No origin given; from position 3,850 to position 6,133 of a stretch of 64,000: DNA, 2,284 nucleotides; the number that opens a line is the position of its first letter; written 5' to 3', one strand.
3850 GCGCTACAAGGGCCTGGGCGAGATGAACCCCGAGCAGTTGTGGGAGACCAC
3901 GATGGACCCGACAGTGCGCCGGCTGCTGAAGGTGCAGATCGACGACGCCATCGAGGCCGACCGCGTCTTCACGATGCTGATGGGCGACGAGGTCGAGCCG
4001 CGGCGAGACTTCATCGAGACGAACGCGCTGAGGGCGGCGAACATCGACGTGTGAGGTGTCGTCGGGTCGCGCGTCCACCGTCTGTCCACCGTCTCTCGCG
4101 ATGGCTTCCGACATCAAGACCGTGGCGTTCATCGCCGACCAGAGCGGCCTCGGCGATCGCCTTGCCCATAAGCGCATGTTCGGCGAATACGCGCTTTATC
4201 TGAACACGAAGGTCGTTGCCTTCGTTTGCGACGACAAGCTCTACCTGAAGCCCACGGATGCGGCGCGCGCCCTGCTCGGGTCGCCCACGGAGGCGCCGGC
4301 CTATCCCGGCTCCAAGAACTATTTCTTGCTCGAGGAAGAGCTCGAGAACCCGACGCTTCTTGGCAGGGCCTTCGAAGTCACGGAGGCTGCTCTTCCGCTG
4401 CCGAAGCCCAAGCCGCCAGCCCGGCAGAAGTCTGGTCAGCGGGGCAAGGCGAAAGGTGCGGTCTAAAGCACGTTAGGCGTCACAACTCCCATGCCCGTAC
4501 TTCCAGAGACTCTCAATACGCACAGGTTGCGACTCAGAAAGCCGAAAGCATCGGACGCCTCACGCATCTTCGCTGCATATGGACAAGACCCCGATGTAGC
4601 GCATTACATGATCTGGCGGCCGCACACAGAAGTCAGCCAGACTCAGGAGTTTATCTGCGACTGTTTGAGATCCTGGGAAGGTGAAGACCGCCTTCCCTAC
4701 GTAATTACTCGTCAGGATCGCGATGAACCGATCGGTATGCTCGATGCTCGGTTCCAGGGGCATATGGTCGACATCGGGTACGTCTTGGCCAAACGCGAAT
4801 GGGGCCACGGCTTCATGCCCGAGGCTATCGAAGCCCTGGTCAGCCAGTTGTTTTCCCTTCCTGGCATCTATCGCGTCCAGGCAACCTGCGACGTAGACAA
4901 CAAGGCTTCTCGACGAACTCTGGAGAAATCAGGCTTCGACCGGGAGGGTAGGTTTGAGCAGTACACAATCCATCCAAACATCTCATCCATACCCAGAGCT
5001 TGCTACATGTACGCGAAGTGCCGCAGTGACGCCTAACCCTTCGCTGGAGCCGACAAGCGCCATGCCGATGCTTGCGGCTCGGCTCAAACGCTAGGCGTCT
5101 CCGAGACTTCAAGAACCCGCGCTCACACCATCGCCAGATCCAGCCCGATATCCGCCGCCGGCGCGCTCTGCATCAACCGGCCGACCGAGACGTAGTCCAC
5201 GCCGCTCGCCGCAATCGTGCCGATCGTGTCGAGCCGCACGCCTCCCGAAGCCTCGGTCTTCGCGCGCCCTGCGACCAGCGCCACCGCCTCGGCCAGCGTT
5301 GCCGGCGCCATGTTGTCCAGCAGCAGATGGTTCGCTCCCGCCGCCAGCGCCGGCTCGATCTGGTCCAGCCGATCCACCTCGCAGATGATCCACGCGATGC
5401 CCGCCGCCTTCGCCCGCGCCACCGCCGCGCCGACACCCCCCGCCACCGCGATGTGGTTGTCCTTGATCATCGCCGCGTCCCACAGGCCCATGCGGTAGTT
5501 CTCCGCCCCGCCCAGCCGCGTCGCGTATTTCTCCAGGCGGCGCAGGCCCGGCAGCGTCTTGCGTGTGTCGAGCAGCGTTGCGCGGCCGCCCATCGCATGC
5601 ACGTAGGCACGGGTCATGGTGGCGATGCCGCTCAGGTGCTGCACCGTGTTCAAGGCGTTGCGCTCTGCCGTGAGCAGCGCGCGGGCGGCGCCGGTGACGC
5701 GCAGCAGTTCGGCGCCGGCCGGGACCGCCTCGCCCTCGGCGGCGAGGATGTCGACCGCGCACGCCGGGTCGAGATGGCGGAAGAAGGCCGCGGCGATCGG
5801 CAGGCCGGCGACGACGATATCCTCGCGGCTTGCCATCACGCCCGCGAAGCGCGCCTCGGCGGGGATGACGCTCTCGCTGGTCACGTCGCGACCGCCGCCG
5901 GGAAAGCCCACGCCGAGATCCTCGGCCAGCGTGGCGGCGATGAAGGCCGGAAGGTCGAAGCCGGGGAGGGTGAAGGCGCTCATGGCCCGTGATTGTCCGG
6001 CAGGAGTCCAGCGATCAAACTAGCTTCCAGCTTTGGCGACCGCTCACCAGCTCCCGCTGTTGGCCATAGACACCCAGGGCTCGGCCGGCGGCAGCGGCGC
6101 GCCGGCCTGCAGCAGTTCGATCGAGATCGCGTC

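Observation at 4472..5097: Solitary integron-type gene cassette (GNAT) with an attC-like element, lodged between gyrB/tfoX-like and nadC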

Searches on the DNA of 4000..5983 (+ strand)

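Call 8: search_rna_families(source=window, start=4000, end=5600, threshold=evalue, max_evalue=10)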
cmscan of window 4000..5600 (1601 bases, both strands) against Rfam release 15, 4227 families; matches with E-value up to 10: 0.
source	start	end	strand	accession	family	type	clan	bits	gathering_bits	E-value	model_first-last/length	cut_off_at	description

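Call 10: search_dna_similar(query=window:4440-5120:+, collection=plasmids, mode=distant, max_evalue=1)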
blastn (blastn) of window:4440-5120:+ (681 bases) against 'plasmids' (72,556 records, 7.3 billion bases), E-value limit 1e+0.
No match.

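Call 56: search_with_rna_model(model_id=R1, sources=[L001, L003, L007, L037, L039, L040, L041, L042, L045, L047, L049, L050, L051, L052, L056, L057, L011, L012, L013, L014, L015, L016, L017, L018, L028, L032, L034, L066, L067], max_evalue=1)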
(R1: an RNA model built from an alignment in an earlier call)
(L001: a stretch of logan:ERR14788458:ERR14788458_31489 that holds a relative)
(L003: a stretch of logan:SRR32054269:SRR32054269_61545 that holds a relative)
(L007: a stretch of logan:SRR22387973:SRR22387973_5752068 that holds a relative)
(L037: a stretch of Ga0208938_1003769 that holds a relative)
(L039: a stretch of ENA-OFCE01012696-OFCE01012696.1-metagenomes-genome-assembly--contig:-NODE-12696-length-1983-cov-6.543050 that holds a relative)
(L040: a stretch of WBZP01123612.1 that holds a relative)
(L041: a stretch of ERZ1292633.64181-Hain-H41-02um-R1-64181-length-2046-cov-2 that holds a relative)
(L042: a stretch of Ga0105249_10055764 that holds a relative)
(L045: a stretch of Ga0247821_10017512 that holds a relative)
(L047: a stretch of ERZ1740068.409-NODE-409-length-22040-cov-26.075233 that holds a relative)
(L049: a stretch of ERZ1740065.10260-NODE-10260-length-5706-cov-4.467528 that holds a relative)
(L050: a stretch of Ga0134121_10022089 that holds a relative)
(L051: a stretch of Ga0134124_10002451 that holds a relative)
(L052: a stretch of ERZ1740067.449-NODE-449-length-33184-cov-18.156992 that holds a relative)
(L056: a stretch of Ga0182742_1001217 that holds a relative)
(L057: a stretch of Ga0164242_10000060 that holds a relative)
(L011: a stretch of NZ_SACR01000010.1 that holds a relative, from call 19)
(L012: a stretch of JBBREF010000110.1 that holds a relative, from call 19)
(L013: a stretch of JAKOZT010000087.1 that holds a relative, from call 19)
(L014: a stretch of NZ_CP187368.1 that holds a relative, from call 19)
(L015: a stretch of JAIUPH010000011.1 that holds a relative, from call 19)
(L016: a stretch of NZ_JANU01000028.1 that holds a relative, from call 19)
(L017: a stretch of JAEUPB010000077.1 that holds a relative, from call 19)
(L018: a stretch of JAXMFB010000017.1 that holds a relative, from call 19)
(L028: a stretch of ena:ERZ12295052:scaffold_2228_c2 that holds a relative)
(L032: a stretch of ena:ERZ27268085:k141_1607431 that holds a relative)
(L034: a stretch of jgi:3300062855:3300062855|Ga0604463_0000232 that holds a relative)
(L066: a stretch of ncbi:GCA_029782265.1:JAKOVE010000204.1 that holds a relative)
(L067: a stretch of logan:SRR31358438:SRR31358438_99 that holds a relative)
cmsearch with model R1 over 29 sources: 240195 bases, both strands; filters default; matches with E-value up to 1: 28.
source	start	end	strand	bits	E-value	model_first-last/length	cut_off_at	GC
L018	5984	6046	+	49.8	2e-09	1-60/60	no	0.7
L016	316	441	+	47.5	7.7e-09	1-60/60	no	0.66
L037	4318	4444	+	45.1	3e-08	1-60/60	no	0.69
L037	4973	5098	+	45.1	3.1e-08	1-60/60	no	0.68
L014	723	851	+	40.1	5.4e-07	1-60/60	no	0.7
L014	8496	8624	+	40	5.5e-07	1-60/60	no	0.71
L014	11821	11946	+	40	5.7e-07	1-60/60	no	0.69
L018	5111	5187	+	38.9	1.1e-06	1-60/60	no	0.66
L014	1813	1938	+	37.1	2.9e-06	1-60/60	no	0.67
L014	124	249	+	36.4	4.4e-06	1-60/60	no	0.7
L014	1262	1387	+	36.2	4.9e-06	1-60/60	no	0.7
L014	5852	5977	+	35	9.5e-06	1-60/60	no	0.71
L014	11304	11431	+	34.8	1.1e-05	1-60/60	no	0.68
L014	10126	10251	+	34.1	1.6e-05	1-60/60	no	0.71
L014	3478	3603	+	33.5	2.3e-05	1-60/60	no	0.71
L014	2918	3043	+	32.9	3.3e-05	1-60/60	no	0.74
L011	5390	5517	+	28.9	0.00032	1-60/60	no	0.71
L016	2321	2446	+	26.1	0.0015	1-60/60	no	0.66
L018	4651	4747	+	25.6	0.0021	1-60/60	no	0.7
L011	3725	3856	+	25.2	0.0026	1-60/60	no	0.66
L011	1490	1617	+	24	0.0053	1-60/60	no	0.7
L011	5791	5919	+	23.5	0.0069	1-60/60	no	0.7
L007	1765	1851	+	20.8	0.032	1-60/60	no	0.62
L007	492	581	+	20.1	0.049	1-60/60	no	0.56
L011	3125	3253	+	19.6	0.063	1-60/60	no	0.71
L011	1037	1165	+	19.5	0.069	1-60/60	no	0.71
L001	3377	3434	+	16.8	0.31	1-60/60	no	0.6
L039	1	33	+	14.9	0.93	23-60/60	5'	0.67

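Call 77: search_with_rna_model(model_id=R1, sources=[L077, L078, L075, L076, L013], max_evalue=1)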
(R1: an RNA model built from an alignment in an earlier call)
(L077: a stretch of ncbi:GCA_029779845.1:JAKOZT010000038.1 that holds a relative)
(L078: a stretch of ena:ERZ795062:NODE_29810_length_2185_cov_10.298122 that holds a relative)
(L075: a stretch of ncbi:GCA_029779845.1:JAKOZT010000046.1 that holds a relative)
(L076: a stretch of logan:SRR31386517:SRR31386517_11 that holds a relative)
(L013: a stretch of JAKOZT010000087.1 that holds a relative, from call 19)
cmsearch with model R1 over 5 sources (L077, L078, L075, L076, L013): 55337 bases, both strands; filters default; matches with E-value up to 1: 8.
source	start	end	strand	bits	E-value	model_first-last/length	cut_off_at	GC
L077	3070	3196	+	45.1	6.8e-09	1-60/60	no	0.69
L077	3725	3850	+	45.1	7.1e-09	1-60/60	no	0.68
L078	2059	2185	+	45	7.2e-09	1-60/60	no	0.69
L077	7539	7665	+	40.5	9.5e-08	1-60/60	no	0.69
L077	4903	5028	+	40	1.3e-07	1-60/60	no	0.71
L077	5411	5537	+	38.4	3.2e-07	1-60/60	no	0.69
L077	1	19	+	16.1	0.11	42-60/60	5'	0.53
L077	6557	6621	+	13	0.64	1-60/60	no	0.65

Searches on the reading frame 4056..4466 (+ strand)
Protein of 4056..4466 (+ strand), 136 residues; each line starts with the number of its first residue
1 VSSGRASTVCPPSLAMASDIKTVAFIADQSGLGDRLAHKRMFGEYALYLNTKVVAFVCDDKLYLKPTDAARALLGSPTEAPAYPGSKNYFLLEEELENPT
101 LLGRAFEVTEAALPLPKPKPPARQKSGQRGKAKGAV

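Call 5: search_protein_families(library=pfam, proteins=[window:4056-4466:+])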
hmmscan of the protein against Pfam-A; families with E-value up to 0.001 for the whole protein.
window:4056-4466:+ (136 aa): 1 family
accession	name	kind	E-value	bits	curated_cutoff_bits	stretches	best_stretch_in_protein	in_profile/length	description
PF04993.18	TfoX_N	-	1.5e-11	44.7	30.1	1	35-97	8-75/91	TfoX N-terminal domain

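Call 19: find_related_loci(query=window:4056-4463:+, collection=genome_contigs, flank=6000)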
Query window:4056-4463:+ (136 aa) in genome_contigs; peptide patterns used: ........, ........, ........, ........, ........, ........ (x = any residue, [..] = any of these).
188 stretches matched a pattern; 17 encode a relative of the query (tblastn E <= 1e-3); 17 distinct loci.
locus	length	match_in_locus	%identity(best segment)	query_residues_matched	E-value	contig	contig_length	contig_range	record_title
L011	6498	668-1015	79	16-131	3e-58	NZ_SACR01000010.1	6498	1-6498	Rubrivivax rivuli strain KYPY4 NODE_10_length_6498_cov_50, whole genome shotgun sequence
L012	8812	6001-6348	79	5-122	8e-57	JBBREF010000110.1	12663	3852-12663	MAG: Gemmatimonadales bacterium isolate Co_metawrap_2489 Cmw_2489_k141_29624781_length_12663_cov_7.9955, whole genome sh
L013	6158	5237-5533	88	13-111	1e-56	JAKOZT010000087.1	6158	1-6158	MAG: Pseudomonadota bacterium isolate USSF_maxbin.046 k201_886672, whole genome shotgun sequence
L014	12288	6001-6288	84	16-111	2e-53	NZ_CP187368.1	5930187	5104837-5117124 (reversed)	Rubrivivax sp. RP6-9 chromosome, complete genome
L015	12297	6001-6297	83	15-113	6e-53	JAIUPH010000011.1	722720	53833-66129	MAG: Proteobacteria bacterium isolate RUBRI1 megahit-bin.40~k141_56556, whole genome shotgun sequence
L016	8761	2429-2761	75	2-112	4e-53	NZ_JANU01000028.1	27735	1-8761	Caenimonas sp. SL110 SL110.Contig28, whole genome shotgun sequence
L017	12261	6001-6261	83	16-102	7e-46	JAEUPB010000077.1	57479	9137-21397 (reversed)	MAG: Rubrivivax sp. isolate new MAG-214 k141_2695125, whole genome shotgun sequence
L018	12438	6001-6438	71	3-135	2e-54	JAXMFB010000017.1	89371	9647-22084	MAG: Burkholderiaceae bacterium isolate STL-PRO77 C4.6.fa-17, whole genome shotgun sequence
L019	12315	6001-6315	48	16-119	2e-29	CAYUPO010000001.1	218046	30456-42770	MAG TPA_asm: uncultured Gammaproteobacteria bacterium isolate SRP286056_co1_297 genome assembly, contig: NODE_22_length_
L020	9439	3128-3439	54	15-118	1e-28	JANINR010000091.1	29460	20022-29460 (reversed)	MAG: Lysobacteraceae bacterium isolate Bin.004_Pasture NODE_361_length_29460_cov_12.204557, whole genome shotgun sequenc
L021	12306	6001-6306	42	15-116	5e-28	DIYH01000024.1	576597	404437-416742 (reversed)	MAG TPA_asm: Flammeovirgaceae bacterium UBA6059 UBA6059_contig_136, whole genome shotgun sequence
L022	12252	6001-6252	45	15-98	1e-25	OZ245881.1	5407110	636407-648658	MAG: Cyclobacteriaceae bacterium isolate 39eaea8b-e375-4e8a-a63b-0812bad0b9fd genome assembly, chromosome: 1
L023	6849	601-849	46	16-98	7e-25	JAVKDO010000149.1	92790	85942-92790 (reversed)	MAG: Cyclobacteriaceae bacterium isolate F3-SA18-15 k141_83529, whole genome shotgun sequence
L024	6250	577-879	45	16-115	1e-24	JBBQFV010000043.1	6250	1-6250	MAG: Patescibacteria group bacterium isolate Co_metawrap_1003 Cmw_1003_k141_12524162_length_6250_cov_9.0000, whole genom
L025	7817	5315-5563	45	16-98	8e-24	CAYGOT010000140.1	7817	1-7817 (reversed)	MAG TPA_asm: uncultured Roseivirgaceae bacterium isolate ERP117304_co1_187 genome assembly, contig: NODE_8154_length_781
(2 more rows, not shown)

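Call 63: search_protein_families(library=ncbifam, proteins=[window:4101-4466:+], max_evalue=0.01)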
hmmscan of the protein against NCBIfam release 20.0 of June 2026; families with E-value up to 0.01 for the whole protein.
window:4101-4466:+ (121 aa): 0 families

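Call 74: search_protein_families(library=padloc, proteins=[window:4101-4466:+], max_evalue=0.01)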
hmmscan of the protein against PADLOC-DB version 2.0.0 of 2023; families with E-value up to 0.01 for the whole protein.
window:4101-4466:+ (121 aa): 0 families
